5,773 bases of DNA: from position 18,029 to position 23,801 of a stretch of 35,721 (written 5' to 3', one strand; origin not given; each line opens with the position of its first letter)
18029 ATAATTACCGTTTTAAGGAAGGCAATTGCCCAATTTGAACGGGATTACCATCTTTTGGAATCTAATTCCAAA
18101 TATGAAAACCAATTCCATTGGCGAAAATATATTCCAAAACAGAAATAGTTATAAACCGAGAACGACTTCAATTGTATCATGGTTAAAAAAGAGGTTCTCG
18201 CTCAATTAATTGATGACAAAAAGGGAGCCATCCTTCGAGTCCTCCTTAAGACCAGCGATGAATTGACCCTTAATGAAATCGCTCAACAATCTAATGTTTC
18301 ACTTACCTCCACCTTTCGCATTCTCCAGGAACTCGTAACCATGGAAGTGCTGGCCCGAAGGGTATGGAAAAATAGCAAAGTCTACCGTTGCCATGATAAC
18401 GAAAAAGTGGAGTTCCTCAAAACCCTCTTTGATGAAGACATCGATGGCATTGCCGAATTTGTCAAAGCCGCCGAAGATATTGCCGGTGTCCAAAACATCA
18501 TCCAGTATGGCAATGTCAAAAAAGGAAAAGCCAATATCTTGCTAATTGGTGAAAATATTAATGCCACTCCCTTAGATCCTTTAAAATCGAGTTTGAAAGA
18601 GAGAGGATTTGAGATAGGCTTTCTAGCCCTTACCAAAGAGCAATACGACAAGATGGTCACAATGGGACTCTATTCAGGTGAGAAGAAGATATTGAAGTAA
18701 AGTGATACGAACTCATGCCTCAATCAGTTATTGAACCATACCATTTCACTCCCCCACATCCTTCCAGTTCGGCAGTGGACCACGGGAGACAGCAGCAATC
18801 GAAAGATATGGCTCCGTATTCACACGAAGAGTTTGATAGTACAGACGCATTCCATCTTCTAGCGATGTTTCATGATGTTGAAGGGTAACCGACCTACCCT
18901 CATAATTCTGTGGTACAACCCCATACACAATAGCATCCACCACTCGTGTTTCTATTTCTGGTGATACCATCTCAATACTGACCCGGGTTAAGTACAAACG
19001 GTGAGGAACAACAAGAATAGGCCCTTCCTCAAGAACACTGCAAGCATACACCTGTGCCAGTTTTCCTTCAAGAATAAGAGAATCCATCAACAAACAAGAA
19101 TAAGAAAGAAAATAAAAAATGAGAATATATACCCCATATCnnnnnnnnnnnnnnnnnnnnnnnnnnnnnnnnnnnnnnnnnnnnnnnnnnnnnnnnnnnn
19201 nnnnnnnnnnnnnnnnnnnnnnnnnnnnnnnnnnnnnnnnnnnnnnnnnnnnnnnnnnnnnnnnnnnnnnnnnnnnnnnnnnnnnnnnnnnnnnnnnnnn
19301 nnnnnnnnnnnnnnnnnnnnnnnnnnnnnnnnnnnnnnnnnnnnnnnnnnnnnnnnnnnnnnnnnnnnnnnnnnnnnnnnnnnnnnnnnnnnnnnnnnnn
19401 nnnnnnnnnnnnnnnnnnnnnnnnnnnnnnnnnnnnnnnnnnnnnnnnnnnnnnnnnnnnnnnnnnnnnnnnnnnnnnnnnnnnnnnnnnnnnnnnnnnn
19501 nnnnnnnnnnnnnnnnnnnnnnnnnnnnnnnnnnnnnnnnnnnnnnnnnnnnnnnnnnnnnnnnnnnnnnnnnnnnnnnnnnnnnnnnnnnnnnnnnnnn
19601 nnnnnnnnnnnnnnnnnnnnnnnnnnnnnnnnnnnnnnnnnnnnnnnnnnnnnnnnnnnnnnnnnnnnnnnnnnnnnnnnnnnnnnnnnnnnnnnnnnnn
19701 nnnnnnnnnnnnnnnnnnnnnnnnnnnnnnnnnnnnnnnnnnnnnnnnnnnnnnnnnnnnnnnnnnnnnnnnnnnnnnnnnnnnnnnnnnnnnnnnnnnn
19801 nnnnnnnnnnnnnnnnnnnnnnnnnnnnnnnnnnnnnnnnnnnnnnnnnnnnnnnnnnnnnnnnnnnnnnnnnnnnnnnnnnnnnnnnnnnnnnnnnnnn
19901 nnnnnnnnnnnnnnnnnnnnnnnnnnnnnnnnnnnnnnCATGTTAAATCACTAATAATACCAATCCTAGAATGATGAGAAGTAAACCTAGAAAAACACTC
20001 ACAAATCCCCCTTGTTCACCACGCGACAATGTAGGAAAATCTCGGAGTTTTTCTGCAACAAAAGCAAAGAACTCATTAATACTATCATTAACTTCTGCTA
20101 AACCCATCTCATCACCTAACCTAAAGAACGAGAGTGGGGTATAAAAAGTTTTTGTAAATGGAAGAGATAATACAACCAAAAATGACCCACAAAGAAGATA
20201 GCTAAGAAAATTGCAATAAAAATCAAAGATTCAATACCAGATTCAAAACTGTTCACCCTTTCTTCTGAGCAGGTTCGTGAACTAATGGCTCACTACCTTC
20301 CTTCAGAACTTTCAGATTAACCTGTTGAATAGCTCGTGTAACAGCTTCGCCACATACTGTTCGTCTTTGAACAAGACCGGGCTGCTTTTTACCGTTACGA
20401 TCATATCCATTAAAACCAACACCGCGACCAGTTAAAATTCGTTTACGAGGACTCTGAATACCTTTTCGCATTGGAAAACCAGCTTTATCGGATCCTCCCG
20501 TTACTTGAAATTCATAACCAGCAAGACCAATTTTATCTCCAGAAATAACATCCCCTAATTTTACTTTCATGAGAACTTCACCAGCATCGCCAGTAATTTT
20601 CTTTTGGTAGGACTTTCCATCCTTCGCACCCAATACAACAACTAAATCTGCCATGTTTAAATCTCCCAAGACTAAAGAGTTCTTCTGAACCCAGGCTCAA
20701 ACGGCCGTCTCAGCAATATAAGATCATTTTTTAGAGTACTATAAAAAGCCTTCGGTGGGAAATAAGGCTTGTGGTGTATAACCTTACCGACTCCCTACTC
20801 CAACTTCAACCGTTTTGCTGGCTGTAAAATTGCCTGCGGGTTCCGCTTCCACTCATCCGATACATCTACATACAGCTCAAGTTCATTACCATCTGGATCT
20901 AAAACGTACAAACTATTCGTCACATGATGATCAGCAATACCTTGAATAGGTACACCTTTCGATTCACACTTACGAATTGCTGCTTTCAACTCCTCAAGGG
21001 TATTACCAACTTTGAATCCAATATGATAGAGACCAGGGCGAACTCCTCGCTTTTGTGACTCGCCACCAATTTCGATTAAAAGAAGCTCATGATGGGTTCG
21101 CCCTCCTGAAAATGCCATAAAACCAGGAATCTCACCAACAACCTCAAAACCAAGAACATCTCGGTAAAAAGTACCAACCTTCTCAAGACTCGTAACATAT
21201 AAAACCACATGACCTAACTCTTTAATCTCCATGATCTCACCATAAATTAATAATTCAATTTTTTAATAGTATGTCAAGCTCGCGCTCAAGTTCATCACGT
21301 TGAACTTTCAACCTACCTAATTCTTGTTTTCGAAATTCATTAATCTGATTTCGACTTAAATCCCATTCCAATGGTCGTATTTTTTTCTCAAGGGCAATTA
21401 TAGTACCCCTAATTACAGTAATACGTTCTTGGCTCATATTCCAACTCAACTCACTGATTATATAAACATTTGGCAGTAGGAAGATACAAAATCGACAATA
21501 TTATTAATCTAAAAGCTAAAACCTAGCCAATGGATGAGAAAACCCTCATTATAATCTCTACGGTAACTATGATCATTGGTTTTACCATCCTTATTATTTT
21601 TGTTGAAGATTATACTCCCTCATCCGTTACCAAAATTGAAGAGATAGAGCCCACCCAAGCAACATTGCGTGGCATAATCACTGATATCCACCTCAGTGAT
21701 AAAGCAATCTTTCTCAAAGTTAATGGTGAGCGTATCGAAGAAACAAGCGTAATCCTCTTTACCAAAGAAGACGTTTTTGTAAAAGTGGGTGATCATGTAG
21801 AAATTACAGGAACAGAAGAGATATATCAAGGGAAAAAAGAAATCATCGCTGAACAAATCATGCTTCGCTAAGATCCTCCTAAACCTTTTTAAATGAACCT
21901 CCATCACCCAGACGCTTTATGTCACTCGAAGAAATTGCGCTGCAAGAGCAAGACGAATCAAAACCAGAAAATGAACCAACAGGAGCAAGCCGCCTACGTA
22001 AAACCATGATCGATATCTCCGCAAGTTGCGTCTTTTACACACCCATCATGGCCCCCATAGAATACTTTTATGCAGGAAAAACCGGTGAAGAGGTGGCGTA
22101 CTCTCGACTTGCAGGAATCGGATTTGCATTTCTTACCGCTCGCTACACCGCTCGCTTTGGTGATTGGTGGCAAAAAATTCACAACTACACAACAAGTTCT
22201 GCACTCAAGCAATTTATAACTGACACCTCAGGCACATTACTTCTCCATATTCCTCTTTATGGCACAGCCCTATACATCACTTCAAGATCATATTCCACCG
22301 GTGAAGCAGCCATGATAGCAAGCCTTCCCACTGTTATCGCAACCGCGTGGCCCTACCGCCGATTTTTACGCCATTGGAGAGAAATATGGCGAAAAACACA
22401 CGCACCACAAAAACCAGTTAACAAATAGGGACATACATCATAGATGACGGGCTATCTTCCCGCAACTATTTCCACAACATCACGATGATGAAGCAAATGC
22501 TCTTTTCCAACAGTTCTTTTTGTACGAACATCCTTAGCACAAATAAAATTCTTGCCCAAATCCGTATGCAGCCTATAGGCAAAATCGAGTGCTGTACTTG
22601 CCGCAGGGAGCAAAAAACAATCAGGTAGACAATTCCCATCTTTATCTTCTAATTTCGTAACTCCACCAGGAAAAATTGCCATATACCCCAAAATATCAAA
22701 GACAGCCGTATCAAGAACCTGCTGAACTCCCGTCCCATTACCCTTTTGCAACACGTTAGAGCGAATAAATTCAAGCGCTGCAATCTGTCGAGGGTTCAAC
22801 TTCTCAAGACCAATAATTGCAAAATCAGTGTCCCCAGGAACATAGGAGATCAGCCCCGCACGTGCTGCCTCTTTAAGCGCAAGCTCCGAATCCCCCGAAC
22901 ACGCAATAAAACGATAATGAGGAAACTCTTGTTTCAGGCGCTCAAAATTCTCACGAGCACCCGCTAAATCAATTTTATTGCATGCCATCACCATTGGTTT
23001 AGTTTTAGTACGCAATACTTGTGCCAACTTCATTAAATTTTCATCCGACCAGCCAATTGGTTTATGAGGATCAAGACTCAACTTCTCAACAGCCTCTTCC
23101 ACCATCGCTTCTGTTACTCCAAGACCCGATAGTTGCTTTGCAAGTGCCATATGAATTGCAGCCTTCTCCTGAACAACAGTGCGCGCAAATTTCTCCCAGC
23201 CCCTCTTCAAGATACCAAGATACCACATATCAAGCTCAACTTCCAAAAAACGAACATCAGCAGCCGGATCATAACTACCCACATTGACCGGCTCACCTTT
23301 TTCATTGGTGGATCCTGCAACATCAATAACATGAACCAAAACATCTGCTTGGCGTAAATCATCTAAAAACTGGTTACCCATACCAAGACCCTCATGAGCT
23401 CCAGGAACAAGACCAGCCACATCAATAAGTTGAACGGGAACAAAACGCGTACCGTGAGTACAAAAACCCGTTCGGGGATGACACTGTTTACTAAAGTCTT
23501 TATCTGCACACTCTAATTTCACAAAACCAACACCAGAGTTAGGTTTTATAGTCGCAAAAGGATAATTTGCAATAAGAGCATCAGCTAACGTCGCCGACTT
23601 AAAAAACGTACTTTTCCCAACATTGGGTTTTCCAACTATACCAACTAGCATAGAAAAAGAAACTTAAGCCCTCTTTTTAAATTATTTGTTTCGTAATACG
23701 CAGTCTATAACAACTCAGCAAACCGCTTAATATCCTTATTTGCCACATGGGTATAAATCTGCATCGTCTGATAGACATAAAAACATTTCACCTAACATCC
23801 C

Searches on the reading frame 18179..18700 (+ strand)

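Call 27: search_protein_families(library=pfam, proteins=[window:18179-18700:+], max_evalue=0.01)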
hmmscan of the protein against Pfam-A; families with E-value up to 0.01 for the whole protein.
window:18179-18700:+ (173 aa): 5 families
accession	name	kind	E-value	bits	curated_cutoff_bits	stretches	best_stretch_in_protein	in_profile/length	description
PF09339.16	HTH_IclR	-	1.6e-07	31.4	22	1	17-58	7-48/52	IclR helix-turn-helix domain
PF13412.12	HTH_24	-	2.5e-05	24.2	21.9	1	12-57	2-46/48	Winged helix-turn-helix DNA-binding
PF08100.18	Dimerisation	-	0.00026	21.2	25.6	1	20-70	32-82/93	O-methyltransferase dimerisation domain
PF01978.25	TrmB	-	0.00054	20.2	25.6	1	21-73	16-66/68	Sugar-specific transcriptional regulator TrmB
PF01047.28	MarR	-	0.0024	18.1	24.6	1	22-61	11-50/59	MarR family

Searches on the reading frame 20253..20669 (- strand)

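Call 25: search_protein_families(library=pfam, proteins=[window:20253-20669:-], max_evalue=0.01)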
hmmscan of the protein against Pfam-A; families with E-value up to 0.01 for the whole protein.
window:20253-20669:- (138 aa): 1 family
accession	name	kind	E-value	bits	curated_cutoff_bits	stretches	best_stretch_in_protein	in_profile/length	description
PF01092.24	Ribosomal_S6e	-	5.8e-25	88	26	1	11-129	4-120/125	Ribosomal protein S6e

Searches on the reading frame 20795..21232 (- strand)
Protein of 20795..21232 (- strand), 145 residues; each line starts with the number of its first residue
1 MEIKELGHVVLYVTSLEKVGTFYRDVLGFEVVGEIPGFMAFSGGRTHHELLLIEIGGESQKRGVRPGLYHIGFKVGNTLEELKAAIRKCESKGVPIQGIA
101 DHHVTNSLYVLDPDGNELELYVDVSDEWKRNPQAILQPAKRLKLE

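Call 25: search_protein_families(library=pfam, proteins=[window:20795-21232:-], max_evalue=0.01)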
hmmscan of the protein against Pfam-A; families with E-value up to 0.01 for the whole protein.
window:20795-21232:- (145 aa): 6 families
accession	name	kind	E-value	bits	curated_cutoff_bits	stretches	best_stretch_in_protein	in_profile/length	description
PF00903.31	Glyoxalase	-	8.5e-20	71.8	20.6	1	6-120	2-121/121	Glyoxalase/Bleomycin resistance protein/Dioxygenase superfamily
PF13669.12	Glyoxalase_4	-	0.00017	22.3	27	1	8-96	2-94/109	Glyoxalase/Bleomycin resistance protein/Dioxygenase superfamily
PF12681.13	Glyoxalase_2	-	0.0003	21.2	30.1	1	8-120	3-113/118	Glyoxalase-like domain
PF18029.7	Glyoxalase_6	-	0.00063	20.8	23.6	1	9-120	2-105/106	Glyoxalase-like domain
PF22677.2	Ble-like_N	-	0.0017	18.5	24.5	1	8-42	4-39/41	Bleomycin resistance protein-like N-terminal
PF14506.12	CppA_N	-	0.0099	16.3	25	0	10-65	5-60/124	CppA N-terminal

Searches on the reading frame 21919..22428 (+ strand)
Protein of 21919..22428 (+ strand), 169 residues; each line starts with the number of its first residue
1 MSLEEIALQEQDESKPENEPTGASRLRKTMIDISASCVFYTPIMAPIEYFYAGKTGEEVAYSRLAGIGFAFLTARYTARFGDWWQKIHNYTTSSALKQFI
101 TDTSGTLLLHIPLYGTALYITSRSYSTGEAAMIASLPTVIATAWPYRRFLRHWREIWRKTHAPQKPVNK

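Call 25: search_protein_families(library=pfam, proteins=[window:21919-22428:+], max_evalue=0.01)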
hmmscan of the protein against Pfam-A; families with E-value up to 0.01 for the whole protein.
window:21919-22428:+ (169 aa): 1 family
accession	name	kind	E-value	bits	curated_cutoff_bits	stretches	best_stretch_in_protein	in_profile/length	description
PF06610.18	AlaE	-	1.1e-12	48.7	25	1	24-158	4-139/141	L-alanine exporter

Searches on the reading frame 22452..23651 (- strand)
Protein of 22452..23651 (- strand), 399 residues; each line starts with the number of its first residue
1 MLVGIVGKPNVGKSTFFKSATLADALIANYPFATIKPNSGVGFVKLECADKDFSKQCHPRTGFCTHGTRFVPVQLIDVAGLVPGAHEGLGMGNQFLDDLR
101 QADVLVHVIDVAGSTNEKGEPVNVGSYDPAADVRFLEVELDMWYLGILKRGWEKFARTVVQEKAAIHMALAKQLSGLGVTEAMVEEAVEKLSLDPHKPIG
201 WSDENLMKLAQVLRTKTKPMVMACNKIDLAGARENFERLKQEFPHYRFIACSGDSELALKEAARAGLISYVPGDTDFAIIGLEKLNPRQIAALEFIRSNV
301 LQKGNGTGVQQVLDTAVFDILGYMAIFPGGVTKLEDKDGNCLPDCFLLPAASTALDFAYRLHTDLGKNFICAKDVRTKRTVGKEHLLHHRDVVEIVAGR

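Call 25: search_protein_families(library=pfam, proteins=[window:22452-23651:-], max_evalue=0.01)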
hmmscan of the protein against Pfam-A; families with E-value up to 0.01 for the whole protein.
window:22452-23651:- (399 aa): 5 families
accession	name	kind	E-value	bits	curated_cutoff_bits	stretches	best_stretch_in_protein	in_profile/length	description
PF08438.16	YGR210-like_G4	-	1.4e-31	109.6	24.7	1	223-328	1-105/108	Obg-like GTPase YGR210-like, G4 motif-containing domain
PF01926.29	MMR_HSR1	-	2.5e-18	66.7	21.9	1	3-114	2-89/113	50S ribosome-binding GTPase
PF02824.27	TGS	-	6.1e-11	42.6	22.2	1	344-396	12-59/60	TGS domain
PF02421.24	FeoB_N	-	1e-06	28.8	27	1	3-40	3-40/156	Ferrous iron transport protein B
PF00009.33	GTP_EFTU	-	0.0061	16.6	26.5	0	208-244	112-147/188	Elongation factor Tu GTP binding domain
